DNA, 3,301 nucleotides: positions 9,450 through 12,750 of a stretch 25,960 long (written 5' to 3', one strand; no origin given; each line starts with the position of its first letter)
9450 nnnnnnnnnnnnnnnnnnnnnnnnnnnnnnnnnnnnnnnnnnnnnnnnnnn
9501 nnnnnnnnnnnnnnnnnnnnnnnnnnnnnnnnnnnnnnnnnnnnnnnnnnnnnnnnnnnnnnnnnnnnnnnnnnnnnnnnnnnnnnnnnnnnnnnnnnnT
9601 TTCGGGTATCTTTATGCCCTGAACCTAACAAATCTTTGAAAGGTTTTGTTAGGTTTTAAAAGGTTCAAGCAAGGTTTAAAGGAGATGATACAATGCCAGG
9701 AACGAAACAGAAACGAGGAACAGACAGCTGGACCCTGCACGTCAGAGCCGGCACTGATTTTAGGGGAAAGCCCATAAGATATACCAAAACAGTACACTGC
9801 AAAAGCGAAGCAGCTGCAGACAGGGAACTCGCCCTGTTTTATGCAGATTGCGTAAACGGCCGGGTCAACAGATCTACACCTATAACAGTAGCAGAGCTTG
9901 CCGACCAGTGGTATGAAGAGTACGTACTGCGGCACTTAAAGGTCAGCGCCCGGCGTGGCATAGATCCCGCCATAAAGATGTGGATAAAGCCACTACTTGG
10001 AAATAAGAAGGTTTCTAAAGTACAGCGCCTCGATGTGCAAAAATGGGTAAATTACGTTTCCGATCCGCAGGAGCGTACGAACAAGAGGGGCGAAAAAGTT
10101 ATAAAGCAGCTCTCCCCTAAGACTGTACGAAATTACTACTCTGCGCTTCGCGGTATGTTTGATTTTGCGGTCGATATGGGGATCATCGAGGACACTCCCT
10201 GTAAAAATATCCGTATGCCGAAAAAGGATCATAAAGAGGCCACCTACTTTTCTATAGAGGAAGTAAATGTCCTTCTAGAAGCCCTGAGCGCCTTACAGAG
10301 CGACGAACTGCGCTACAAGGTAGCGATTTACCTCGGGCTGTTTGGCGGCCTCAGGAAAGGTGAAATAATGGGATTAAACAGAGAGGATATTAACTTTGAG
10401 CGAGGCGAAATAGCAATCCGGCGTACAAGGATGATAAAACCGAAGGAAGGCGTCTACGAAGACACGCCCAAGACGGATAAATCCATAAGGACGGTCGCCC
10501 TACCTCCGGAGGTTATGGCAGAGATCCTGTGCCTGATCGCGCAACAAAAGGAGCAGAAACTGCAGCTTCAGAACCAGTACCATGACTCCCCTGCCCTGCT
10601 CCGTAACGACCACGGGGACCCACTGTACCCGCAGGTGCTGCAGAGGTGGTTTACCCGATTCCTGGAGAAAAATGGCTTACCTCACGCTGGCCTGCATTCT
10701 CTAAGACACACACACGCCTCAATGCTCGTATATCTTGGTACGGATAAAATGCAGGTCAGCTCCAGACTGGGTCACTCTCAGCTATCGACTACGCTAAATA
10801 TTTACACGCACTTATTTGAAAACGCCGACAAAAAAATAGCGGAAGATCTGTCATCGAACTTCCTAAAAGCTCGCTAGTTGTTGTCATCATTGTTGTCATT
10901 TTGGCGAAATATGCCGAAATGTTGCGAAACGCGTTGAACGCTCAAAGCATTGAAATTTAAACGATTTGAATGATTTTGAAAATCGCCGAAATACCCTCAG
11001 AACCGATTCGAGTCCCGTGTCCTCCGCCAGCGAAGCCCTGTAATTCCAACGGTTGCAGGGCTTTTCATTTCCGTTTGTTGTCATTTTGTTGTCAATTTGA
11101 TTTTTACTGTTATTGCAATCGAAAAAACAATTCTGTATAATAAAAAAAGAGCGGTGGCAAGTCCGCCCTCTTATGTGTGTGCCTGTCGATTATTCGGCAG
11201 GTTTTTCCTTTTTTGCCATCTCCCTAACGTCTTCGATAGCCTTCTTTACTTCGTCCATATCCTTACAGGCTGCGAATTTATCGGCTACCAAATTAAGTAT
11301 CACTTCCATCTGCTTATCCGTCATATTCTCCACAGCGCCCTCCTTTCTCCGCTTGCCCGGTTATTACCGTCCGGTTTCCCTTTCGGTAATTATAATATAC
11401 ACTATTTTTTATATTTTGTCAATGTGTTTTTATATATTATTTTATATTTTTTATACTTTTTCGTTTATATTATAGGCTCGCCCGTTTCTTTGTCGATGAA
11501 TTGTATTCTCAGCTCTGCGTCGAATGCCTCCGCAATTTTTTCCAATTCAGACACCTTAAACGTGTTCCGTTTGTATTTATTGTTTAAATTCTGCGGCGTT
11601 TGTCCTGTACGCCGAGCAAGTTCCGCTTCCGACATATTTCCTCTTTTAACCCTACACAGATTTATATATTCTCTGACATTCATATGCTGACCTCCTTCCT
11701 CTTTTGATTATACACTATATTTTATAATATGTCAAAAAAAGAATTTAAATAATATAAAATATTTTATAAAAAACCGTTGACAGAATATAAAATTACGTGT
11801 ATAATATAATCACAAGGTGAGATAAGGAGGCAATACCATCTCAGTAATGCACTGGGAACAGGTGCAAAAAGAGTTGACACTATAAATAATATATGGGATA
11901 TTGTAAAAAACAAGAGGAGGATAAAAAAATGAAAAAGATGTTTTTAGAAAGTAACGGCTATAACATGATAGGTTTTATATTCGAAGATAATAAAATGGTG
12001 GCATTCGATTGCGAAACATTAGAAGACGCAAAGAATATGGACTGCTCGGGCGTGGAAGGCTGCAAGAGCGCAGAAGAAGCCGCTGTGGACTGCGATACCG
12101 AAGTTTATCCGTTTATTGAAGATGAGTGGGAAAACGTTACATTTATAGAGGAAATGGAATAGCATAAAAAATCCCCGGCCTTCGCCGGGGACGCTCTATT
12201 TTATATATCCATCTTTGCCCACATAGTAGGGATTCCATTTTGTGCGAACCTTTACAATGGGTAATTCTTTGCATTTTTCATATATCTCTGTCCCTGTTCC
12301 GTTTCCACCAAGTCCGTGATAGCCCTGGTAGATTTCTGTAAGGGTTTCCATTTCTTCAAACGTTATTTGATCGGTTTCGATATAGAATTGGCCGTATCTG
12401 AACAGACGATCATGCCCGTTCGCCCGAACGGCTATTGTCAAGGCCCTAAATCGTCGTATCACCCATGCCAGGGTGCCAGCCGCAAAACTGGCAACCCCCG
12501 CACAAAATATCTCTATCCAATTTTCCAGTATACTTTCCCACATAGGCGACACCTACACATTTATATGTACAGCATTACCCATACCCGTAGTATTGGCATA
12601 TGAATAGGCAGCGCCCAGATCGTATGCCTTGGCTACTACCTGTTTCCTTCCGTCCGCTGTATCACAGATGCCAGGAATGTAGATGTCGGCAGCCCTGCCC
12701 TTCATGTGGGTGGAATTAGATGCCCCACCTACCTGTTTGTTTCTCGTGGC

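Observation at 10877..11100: Integrase and lysis module converge on a repeat-flanked attP-like site with a tRNA-3'-end-like core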

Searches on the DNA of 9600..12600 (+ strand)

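Call 4: search_dna_similar(query=window:9600-12600:+, collection=phages, mode=near, max_rows=20)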
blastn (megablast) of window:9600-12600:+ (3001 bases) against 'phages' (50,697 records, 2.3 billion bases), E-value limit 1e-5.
No match.

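Call 6: search_rna_families(source=window, start=10700, end=11300, threshold=evalue, max_evalue=10, show_alignments=3)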
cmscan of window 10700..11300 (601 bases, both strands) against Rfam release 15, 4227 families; matches with E-value up to 10: 10.
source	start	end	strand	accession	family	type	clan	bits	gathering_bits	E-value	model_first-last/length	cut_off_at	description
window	11100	11157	+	RF03008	malK-II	Cis-reg;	-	19.1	52.9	1.3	1-50/50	no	malK-II RNA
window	11045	11212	+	RF02834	VqmR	Gene; sRNA;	-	16.9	76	1.1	1-154/154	no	Vibrio RNA VqmR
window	11108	11212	+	RF02969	DUF3800-I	Gene; sRNA;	-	16.2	44.2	9.3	1-115/115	no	DUF3800-I RNA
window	11137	11209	+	RF01808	MicX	Gene; sRNA;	-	15.6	75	0.63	1-194/194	no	MicX Vibrio cholerae sRNA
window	11033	11116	-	RF01675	CrcZ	Gene; sRNA;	-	15.3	95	0.067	1-398/398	no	Pseudomonas sRNA CrcZ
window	11033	11202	+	RF01828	SprD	Gene; sRNA;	-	13.8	100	2.8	1-142/142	no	Small pathogenicity island RNA D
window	10852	10896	-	RF00189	SNORD95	Gene; snRNA; snoRNA; CD-box;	-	13.5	55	6.4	1-68/68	no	Small nucleolar RNA SNORD95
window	10830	10909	-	RF00370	sroD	Gene; sRNA;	-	13.5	50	8.4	1-86/86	no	sroD RNA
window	10926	10980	+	RF01472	rli40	Gene; sRNA;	-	12.8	100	1.1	1-263/263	no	Listeria sRNA rli40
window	11033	11064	+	RF01472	rli40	Gene; sRNA;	-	10.1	100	6.3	230-259/263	no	Listeria sRNA rli40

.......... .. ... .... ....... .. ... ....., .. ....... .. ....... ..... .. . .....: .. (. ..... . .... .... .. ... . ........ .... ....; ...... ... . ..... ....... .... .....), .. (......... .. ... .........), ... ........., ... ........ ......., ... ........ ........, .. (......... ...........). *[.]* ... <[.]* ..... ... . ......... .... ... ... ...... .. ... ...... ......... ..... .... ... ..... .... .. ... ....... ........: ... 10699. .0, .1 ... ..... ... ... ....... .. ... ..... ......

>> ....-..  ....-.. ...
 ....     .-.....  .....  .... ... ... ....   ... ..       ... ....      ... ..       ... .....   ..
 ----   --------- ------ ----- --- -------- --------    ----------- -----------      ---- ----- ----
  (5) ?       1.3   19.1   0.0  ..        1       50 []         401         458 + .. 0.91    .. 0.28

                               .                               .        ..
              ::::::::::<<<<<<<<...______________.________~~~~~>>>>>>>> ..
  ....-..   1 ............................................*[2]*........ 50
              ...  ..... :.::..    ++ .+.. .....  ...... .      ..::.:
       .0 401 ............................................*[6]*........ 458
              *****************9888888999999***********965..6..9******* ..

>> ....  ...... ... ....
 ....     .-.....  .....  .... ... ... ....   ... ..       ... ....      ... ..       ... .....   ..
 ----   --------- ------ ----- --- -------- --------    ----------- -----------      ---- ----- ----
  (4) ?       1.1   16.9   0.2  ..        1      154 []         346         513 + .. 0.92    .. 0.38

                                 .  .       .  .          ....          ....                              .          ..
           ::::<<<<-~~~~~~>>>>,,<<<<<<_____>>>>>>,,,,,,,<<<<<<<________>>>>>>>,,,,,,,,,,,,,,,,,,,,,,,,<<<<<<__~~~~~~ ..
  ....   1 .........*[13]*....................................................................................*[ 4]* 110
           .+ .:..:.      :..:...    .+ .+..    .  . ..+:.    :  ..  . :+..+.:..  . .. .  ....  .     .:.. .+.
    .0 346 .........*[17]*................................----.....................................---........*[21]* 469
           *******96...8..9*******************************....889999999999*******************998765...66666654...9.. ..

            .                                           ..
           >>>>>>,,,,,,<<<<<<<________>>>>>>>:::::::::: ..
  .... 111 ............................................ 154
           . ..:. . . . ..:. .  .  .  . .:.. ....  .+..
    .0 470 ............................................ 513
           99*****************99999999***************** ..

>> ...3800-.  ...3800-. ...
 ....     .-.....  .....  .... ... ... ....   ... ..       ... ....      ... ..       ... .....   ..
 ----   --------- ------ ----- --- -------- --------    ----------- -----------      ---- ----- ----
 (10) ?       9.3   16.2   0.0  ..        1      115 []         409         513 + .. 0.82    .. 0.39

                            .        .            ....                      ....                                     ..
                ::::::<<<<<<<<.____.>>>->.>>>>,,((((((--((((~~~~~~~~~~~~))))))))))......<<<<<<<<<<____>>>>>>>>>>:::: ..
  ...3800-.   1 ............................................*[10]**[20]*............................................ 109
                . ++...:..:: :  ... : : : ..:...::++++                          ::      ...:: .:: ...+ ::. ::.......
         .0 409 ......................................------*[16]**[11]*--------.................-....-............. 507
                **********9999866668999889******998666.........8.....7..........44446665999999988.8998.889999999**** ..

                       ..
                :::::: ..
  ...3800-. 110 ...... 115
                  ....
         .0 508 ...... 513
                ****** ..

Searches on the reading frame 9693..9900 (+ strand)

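Call 47: search_protein_families(library=pfam, proteins=[window:9693-9900:+], max_evalue=10)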
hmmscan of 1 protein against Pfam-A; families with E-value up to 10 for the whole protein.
window:9693-9900:+ (69 aa): 0 families
